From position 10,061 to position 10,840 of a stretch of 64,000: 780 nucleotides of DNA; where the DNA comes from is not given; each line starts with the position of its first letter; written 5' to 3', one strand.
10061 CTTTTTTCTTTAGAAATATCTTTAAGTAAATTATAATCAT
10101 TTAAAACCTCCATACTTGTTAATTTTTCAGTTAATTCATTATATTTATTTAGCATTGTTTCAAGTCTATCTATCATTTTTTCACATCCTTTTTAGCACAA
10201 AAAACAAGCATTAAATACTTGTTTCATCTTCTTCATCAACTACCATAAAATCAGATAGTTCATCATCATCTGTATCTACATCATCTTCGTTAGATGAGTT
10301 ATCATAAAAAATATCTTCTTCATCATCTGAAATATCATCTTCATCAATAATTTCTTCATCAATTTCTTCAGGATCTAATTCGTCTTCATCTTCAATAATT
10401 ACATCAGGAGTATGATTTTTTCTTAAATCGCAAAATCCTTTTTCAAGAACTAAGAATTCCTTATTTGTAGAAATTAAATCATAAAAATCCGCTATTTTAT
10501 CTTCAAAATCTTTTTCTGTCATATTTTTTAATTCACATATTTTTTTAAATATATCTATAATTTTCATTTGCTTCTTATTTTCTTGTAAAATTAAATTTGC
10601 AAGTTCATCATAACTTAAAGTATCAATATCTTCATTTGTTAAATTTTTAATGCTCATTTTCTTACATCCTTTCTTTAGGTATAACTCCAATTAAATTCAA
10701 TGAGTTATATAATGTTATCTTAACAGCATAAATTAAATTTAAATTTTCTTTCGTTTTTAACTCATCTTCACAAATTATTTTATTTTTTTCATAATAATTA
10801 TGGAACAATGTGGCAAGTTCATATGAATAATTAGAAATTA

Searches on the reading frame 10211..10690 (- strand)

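Call 11: search_protein_families(library=pfam, proteins=[window:10211-10690:-])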
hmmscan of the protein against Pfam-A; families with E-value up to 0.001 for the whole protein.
window:10211-10690:- (159 aa): 0 families

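Call 13: search_protein_families(library=ncbifam, proteins=[window:10211-10690:-])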
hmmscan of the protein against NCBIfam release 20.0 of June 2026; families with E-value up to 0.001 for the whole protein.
window:10211-10690:- (159 aa): 2 families
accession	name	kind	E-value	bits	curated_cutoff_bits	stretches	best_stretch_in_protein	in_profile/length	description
TIGR04567.1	RNAP_delt_lowGC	equivalog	5.3e-13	49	42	1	26-101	4-79/83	DNA-directed RNA polymerase subunit delta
NF045964.1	RNAP_delt_plasma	equivalog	4.3e-07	29.9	72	1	29-90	5-76/77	DNA-directed RNA polymerase subunit delta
